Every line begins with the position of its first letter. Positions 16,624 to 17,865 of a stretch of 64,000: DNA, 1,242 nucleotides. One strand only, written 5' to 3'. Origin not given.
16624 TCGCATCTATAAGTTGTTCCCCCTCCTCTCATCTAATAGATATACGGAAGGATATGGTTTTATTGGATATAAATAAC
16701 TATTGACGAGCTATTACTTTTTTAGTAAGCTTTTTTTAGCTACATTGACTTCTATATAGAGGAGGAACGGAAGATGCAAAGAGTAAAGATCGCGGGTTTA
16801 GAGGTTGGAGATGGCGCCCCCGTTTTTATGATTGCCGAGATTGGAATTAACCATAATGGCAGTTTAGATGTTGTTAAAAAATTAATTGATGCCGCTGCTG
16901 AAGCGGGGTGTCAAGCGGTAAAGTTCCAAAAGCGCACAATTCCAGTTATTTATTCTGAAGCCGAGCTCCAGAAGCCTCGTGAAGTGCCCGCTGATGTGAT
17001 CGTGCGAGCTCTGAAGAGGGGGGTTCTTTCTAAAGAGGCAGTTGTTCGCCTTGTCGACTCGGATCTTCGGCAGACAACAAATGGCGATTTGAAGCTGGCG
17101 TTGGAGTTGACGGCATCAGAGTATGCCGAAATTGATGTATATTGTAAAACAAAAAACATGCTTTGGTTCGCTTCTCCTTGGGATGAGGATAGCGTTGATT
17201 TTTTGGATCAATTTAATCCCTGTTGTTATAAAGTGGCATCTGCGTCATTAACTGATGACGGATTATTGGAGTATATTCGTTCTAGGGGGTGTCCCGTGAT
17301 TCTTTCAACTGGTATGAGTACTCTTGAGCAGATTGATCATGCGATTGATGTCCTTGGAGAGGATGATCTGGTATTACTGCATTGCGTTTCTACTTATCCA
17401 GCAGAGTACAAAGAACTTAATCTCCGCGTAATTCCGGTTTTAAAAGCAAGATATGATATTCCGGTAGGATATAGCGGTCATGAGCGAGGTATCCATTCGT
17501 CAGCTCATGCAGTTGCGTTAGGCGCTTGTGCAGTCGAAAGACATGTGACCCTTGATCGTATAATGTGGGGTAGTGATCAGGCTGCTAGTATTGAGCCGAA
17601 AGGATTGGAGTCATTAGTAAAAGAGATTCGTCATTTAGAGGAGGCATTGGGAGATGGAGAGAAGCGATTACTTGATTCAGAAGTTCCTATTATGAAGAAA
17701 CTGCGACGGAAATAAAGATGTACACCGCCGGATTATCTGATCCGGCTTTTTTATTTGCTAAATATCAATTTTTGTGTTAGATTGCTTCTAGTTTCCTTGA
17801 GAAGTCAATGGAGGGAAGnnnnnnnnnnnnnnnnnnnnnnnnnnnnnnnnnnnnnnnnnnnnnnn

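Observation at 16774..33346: Two separate nonulosonic-acid modules (NeuB/NeuA twice, plus NeuC) with an atypical SAF-less NeuB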

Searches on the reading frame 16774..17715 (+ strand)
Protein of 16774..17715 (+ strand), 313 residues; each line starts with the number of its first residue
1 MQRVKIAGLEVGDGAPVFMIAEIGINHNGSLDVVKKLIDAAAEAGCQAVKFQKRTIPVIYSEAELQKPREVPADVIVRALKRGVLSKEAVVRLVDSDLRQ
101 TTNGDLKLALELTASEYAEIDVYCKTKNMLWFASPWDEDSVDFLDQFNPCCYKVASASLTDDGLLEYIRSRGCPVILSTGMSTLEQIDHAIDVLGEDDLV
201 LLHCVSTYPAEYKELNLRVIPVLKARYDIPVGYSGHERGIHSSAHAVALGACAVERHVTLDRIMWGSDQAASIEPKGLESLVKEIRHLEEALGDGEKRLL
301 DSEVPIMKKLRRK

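Call 3: search_protein_families(library=pfam, proteins=[window:16774-17715:+])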
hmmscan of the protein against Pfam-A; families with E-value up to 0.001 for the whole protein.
window:16774-17715:+ (313 aa): 2 families
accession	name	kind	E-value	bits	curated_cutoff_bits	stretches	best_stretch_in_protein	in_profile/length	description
PF03102.20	NeuB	-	1.3e-75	254.4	22.1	2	99-297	40-241/241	NeuB family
PF04909.20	Amidohydro_2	-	0.00058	20.1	26.4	1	162-298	128-276/289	Amidohydrolase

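Call 5: search_protein_families(library=ncbifam, proteins=[window:16774-17715:+], max_evalue=0.00001)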
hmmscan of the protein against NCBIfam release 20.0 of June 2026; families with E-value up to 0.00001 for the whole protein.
window:16774-17715:+ (313 aa): 2 families
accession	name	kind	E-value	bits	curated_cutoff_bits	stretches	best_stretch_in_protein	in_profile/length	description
TIGR03569.1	NeuB_NnaB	equivalog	8.3e-74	248.6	399.65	2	108-312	69-278/329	N-acetylneuraminate synthase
TIGR03586.1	PseI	equivalog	1.5e-63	215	340.25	2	120-302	82-267/327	pseudaminic acid synthase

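Call 7: search_solved_structures(query=window:16774-17715:+, show_alignments=2)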
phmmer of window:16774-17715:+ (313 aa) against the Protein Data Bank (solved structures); distinct sequences matched with E-value up to 0.001: 8.
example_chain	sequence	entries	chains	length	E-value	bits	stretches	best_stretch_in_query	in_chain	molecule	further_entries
6ncs_A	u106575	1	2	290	2.4e-44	155.2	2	115-302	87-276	N-acetylneuraminic acid (Sialic acid) synthetase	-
1vli_A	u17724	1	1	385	2.2e-39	138.9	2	109-296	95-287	Spore coat polysaccharide biosynthesis protein spsE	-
8h2c_A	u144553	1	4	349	2.3e-37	132.3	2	120-300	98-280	Pseudaminic acid synthase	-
1xuu_A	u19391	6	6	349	7.6e-28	101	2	117-305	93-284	polysialic acid capsule biosynthesis protein SiaC | N-acetylneuraminate synthase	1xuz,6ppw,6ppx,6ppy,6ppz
4ipi_A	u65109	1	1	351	7.7e-28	101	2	117-305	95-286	Polysialic acid capsule biosynthesis protein SiaC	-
4ipj_A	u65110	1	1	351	7.7e-28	101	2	117-305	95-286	Polysialic acid capsule biosynthesis protein SiaC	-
2wqp_A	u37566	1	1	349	1.8e-26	96.5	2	117-305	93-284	POLYSIALIC ACID CAPSULE BIOSYNTHESIS PROTEIN SIAC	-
3g8r_A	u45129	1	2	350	1.2e-18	70.8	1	125-312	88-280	Probable spore coat polysaccharide biosynthesis protein E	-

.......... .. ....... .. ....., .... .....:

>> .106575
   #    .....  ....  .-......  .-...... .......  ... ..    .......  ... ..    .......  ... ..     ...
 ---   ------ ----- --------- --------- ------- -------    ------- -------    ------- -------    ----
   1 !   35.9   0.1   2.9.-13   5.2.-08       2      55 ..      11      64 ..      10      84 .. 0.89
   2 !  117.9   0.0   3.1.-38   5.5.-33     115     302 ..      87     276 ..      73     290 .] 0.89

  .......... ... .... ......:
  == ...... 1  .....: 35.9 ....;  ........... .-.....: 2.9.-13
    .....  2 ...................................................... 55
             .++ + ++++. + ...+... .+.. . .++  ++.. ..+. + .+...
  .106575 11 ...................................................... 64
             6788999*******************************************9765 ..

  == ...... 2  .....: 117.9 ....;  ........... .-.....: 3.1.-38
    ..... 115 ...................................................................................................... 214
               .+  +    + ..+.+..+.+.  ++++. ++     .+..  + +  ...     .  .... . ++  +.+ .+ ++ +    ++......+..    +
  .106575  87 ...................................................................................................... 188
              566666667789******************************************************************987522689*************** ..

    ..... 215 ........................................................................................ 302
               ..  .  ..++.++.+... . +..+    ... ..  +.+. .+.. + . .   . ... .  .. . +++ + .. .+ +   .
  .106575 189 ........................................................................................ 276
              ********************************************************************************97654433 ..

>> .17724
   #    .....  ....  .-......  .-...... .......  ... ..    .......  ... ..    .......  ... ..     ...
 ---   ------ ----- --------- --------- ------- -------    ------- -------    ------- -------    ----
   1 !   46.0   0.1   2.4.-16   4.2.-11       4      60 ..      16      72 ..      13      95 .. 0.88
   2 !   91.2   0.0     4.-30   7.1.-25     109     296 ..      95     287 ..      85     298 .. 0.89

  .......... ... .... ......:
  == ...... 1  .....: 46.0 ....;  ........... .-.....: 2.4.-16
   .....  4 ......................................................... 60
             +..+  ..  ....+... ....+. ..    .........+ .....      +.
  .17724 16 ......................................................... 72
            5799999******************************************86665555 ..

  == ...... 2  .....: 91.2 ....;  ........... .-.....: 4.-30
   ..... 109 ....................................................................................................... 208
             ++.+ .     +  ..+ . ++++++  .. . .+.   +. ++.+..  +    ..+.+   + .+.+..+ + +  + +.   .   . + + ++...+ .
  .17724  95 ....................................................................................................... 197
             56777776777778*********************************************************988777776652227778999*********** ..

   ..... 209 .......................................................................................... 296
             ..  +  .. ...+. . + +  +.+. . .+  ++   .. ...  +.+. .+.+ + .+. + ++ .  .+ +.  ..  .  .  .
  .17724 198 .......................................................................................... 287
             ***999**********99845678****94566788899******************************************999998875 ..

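Call 9: find_homologous_proteins(query=window:16774-17715:+, max_evalue=1e-10)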
Query window:16774-17715:+ (313 aa): 8000 proteins with E <= 1e-10 among 8000 candidates; the best 120 are listed.
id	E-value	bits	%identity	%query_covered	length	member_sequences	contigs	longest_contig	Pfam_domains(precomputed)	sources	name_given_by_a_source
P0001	7.3e-204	694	100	100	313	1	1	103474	PF03102.21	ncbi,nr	ncbi:MAG: N-acetylneuraminate synthase family protein [Candidatus Harrisonbacteria bacterium]|nr:N-a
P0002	1.4e-167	575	83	99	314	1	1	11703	PF03102.21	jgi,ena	-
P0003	3.4e-142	491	69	100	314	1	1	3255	PF03102.21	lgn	-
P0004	1.9e-139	482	68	100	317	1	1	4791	PF03102.21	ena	-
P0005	2.0e-139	482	67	99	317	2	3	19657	PF03102.21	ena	-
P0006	9.1e-139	480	68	99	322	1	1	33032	PF03102.21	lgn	-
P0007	1.1e-138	480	68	100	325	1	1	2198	PF03102.21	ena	-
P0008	1.5e-138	479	66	99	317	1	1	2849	PF03102.21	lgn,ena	-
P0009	1.8e-138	479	69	99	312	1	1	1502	PF03102.21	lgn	-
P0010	1.3e-137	476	66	99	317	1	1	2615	PF03102.21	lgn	-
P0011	1.8e-137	476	67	99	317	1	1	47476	PF03102.21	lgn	-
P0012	8.9e-135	467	65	100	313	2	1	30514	PF03102.21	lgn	-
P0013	1.0e-134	467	65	99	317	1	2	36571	PF03102.21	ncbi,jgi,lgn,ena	-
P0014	1.1e-134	467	66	100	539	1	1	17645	PF03102.21,PF13580.12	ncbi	-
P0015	1.1e-134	467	67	99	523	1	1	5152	PF03102.21,PF01380.28,PF13580.12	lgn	-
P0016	1.8e-134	466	67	100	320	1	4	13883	PF03102.21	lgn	-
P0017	7.4e-134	464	67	99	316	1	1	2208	PF03102.21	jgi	jgi:N-acetylneuraminate synthase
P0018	7.9e-134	464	67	100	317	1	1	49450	PF03102.21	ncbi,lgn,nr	ncbi:MAG: N-acetylneuraminate synthase family protein [bacterium]|nr:N-acetylneuraminate synthase fa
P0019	2.1e-133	462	65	100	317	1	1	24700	PF03102.21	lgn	-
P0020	5.0e-133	461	66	99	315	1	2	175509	PF03102.21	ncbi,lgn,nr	ncbi:N-acetylneuraminate synthase family protein [Patescibacteria group bacterium]|nr:N-acetylneuram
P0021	2.9e-132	459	67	99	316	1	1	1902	PF03102.21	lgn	-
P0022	6.9e-132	457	69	95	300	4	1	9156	PF03102.21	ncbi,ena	-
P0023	7.1e-132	457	65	99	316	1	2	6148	PF03102.21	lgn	-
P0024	1.2e-131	457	65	100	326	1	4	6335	PF03102.21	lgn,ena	-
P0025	1.4e-131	456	66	100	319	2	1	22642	PF03102.21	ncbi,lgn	-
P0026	1.6e-130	453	67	100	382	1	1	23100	PF03102.21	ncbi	-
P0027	2.7e-130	452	65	97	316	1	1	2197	PF03102.21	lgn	-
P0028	2.8e-130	452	65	99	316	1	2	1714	PF03102.21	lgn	-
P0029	2.9e-130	452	63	100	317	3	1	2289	PF03102.21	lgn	-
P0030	5.6e-130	451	66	100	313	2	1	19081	PF03102.21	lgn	-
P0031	6.2e-130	451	63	100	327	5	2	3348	PF03102.21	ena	-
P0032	1.1e-129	450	64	99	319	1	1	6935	PF03102.21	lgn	-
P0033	1.2e-129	450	64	99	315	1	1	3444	PF03102.21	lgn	-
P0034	1.3e-129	450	65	99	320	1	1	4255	PF03102.21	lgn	-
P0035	2.8e-129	449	65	100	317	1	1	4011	PF03102.21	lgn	-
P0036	7.7e-129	447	65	99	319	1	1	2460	PF03102.21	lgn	-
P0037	1.0e-128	447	64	99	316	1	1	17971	PF03102.21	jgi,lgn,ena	-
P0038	3.2e-128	445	64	99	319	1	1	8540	PF03102.21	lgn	-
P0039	5.4e-128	445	63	100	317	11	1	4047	PF03102.21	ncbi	ncbi:MAG: N-acetylneuraminate synthase family protein [Candidatus Binatia bacterium]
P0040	8.7e-128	444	65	100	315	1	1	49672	PF03102.21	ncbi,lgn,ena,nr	ncbi:MAG: N-acetylneuraminic acid (Neu5Ac) synthase [Parcubacteria group bacterium Gr01-1014_33]|nr:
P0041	1.6e-127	443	64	99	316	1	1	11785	PF03102.21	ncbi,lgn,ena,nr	ncbi:MAG: N-acetylneuraminate synthase [Parcubacteria group bacterium Gr01-1014_66]|nr:MAG: N-acetyl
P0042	2.0e-127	443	63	100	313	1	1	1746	PF03102.21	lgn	-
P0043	2.4e-127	443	63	100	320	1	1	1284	PF03102.21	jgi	-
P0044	3.8e-127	442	65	99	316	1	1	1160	PF03102.21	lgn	-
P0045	4.6e-127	442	63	100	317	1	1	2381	PF03102.21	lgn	-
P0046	1.1e-126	440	64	99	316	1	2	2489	PF03102.21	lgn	-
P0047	1.5e-126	440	63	99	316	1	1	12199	PF03102.21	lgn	-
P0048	3.6e-126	439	63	99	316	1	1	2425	PF03102.21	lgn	-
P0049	6.2e-126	438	62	100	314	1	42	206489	PF03102.21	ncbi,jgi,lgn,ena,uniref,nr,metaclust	ncbi:N-acetylneuraminate synthase [Candidatus Giovannonibacteria bacterium RIFCSPLOWO2_01_FULL_43_16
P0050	6.6e-126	438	63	97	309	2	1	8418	PF03102.21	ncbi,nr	ncbi:MAG: N-acetylneuraminate synthase family protein, partial [Candidatus Peribacteraceae bacterium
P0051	9.4e-126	437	65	100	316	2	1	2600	PF03102.21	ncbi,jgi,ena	-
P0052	1.1e-125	437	62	99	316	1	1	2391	PF03102.21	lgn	-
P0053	1.6e-125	437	64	99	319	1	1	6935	PF03102.21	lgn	-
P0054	1.8e-125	436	62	99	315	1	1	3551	PF03102.21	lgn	-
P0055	3.4e-125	435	65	99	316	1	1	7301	PF03102.21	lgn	-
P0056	4.4e-125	435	63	100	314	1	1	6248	PF03102.21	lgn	-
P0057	5.7e-125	435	64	100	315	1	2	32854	PF03102.21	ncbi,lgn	-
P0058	6.0e-125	435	64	99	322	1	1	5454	PF03102.21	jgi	jgi:N-acetylneuraminate synthase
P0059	7.3e-125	434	63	99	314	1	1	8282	PF03102.21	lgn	-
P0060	7.7e-125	434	64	97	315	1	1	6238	PF03102.21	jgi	jgi:N-acetylneuraminate synthase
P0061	9.1e-125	434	64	99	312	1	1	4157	PF03102.21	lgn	-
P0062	1.6e-124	433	63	99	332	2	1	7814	PF03102.21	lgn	-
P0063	1.9e-124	433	63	99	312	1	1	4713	PF03102.21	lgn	-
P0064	5.7e-124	431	62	99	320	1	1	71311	PF03102.21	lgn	-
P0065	1.3e-123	430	64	99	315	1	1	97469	PF03102.21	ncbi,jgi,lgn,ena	-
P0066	4.9e-123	428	63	95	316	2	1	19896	PF03102.21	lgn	-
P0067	9.0e-123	428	64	100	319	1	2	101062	PF03102.21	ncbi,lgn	-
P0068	1.3e-122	427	61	99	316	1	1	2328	PF03102.21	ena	-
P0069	1.8e-122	427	62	100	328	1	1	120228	PF03102.21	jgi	jgi:N-acetylneuraminate synthase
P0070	1.9e-122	426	63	99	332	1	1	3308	PF03102.21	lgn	-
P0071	7.2e-122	425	61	99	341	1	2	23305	PF03102.21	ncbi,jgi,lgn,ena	-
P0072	1.8e-121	423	61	100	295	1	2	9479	PF03102.21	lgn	-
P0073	2.7e-121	423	61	100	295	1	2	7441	PF03102.21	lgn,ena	-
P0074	3.2e-121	422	61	98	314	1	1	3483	PF03102.21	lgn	-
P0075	8.8e-121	421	62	100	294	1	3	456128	PF03102.21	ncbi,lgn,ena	ncbi:MAG: N-acetylneuraminate synthase family protein [Anaerolineales bacterium]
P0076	2.0e-120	420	61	100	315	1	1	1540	PF03102.21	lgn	-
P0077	3.5e-120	419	61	99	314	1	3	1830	PF03102.21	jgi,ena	-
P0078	5.4e-120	418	61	100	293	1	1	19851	PF03102.21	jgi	jgi:N-acetylneuraminate synthase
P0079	5.7e-120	418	60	99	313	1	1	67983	PF03102.21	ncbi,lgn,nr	ncbi:MAG: N-acetylneuraminate synthase family protein [Candidatus Niyogibacteria bacterium]|nr:N-ace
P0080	5.9e-120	418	60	100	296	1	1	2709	PF03102.21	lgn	-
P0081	6.6e-120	418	61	100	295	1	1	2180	PF03102.21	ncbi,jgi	jgi:N-acetylneuraminate synthase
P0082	7.3e-120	418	61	99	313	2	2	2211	PF03102.21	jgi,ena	-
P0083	1.3e-119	417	61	97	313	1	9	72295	PF03102.21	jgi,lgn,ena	-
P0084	2.6e-119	416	59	100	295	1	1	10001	PF03102.21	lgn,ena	-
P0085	2.8e-119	416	61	100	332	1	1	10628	PF03102.21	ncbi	-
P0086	4.8e-119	415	62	100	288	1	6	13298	PF03102.21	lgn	-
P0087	6.6e-119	415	60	97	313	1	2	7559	PF03102.21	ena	-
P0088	9.2e-119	414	61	100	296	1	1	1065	PF03102.21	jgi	-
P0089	1.0e-118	414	61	99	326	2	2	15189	PF03102.21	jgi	jgi:N-acetylneuraminate synthase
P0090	1.1e-118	414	60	100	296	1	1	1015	PF03102.21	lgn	-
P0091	1.1e-118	414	63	96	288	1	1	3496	PF03102.21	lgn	-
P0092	1.2e-118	414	60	100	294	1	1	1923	PF03102.21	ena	-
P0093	1.9e-118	413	62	99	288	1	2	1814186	PF03102.21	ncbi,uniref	ncbi:N-acetylneuraminate synthase family protein [Mycobacterium seoulense]|uniref:N-acetylneuraminat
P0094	2.0e-118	413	60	100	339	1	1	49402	PF03102.21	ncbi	-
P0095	5.2e-118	412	60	100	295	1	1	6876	PF03102.21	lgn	-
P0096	5.6e-118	412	60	100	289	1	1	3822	PF03102.21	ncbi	-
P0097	6.2e-118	412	61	100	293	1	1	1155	PF03102.21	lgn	-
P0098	6.6e-118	412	61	100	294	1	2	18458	PF03102.21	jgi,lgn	jgi:N-acetylneuraminate synthase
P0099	7.1e-118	411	61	99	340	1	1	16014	PF03102.21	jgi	-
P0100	7.8e-118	411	60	100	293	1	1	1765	PF03102.21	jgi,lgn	jgi:N-acetylneuraminate synthase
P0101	8.0e-118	411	60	100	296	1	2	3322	PF03102.21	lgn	-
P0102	8.0e-118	411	61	100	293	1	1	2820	PF03102.21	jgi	jgi:N-acetylneuraminate synthase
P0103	9.4e-118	411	61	100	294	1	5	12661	PF03102.21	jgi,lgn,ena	-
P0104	9.4e-118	411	61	99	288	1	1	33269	PF03102.21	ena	-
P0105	1.3e-117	411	62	96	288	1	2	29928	PF03102.21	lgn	-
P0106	1.3e-117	411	60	100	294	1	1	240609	PF03102.21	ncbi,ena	-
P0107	1.6e-117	410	60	100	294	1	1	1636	PF03102.21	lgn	-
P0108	1.8e-117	410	63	96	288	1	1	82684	PF03102.21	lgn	-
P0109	1.9e-117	410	60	100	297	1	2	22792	PF03102.21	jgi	jgi:N-acetylneuraminate synthase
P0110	2.0e-117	410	62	100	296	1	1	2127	PF03102.21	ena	-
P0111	2.2e-117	410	61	100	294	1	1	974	PF03102.21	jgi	-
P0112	2.3e-117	410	60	100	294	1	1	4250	PF03102.21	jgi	jgi:N-acetylneuraminate synthase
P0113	2.5e-117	410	62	100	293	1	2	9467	PF03102.21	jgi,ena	-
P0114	2.6e-117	410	62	99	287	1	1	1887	PF03102.21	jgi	-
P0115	2.8e-117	409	61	100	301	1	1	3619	PF03102.21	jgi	jgi:N-acetylneuraminate synthase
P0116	3.7e-117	409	60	100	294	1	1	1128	PF03102.21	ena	-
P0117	3.8e-117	409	58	100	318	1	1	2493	PF03102.21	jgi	-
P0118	4.5e-117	409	61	99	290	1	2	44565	PF03102.21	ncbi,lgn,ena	-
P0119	4.8e-117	409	61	100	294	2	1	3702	PF03102.21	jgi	-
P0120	5.1e-117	409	61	99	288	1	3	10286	PF03102.21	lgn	-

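Call 15: find_encoding_contigs(protein=P0093, flank=10000, max_places=2)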
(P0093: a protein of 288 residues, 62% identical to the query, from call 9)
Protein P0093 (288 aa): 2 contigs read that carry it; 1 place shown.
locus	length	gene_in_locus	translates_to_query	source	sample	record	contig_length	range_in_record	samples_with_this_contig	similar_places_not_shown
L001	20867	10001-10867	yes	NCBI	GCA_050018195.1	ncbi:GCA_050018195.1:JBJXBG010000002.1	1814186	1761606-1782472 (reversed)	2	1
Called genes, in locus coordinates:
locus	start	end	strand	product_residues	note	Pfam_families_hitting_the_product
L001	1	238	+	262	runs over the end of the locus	PF01061:ABC2_membrane, PF12698:ABC2_membrane_3 (weak)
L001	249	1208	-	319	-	PF01370:Epimerase, PF16363:GDP_Man_Dehyd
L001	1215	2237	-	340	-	PF01370:Epimerase, PF04321:RmlD_sub_bind (weak), PF16363:GDP_Man_Dehyd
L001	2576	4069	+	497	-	PF09594:GT87 (weak)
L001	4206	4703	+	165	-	PF04138:GtrA_DPMS_TM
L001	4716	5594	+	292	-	PF00535:Glycos_transf_2, PF10111:Glyco_tranf_2_2 (weak), PF13641:Glyco_tranf_2_3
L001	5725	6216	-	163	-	PF04138:GtrA_DPMS_TM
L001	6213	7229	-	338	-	PF01073:3Beta_HSD (weak), PF01370:Epimerase, PF02719:Polysacc_synt_2, PF04321:RmlD_sub_bind (weak), PF16363:GDP_Man_Dehyd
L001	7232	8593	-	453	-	PF01041:DegT_DnrJ_EryC1, PF01212:Beta_elim_lyase (weak)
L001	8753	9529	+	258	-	PF00483:NTP_transferase, PF12804:NTP_transf_3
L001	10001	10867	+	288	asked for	PF03102:NeuB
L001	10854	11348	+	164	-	PF00702:Hydrolase (weak), PF08282:Hydrolase_3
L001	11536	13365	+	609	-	PF02776:TPP_enzyme_N, PF00205:TPP_enzyme_M, PF02775:TPP_enzyme_C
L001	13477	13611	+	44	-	-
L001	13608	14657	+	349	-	PF01408:GFO_IDH_MocA, PF02894:GFO_IDH_MocA_C, PF22725:GFO_IDH_MocA_C3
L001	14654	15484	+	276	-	PF00106:adh_short, PF08659:KR, PF13561:adh_short_C2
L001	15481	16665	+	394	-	PF05050:Methyltransf_21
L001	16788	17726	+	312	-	PF00535:Glycos_transf_2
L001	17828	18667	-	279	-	PF01261:AP_endonuc_2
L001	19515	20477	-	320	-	PF01370:Epimerase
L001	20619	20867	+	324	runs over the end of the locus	-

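Call 16: find_encoding_contigs(protein=P0014, flank=10000, max_places=2)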
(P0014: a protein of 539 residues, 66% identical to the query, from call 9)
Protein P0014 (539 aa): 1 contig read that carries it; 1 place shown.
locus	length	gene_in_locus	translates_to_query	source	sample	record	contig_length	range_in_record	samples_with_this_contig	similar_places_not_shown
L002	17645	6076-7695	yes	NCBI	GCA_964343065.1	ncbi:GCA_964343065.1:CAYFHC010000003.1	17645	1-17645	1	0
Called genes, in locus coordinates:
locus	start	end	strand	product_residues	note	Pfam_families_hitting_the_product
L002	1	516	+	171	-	?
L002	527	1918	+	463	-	PF01943:Polysacc_synt (faint)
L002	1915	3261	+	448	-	PF04464:Glyphos_transf (faint)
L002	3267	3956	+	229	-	PF13489:Methyltransf_23, PF08241:Methyltransf_11, PF08242:Methyltransf_12, PF13649:Methyltransf_25, PF13847:Methyltransf_31 (weak)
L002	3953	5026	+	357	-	PF13439:Glyco_transf_4, PF13579:Glyco_trans_4_4 (weak), PF20706:GT4-conflict, PF00534:Glycos_transf_1, PF13692:Glyco_trans_1_4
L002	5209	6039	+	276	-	PF01522:Polysacc_deac_1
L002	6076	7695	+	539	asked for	PF03102:NeuB, PF13580:SIS_2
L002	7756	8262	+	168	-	PF08282:Hydrolase_3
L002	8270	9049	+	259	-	PF13561:adh_short_C2, PF01370:Epimerase, PF04321:RmlD_sub_bind (weak), PF00106:adh_short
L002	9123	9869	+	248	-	PF02348:CTP_transf_3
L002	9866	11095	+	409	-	PF04230:PS_pyruv_trans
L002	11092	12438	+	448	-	PF04464:Glyphos_transf (weak)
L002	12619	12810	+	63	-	-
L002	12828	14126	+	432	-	-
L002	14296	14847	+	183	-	PF08242:Methyltransf_12 (weak), PF13489:Methyltransf_23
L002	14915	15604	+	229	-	PF00535:Glycos_transf_2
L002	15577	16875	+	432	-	PF01266:DAO (weak), PF13450:NAD_binding_8, PF01593:Amino_oxidase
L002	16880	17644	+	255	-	?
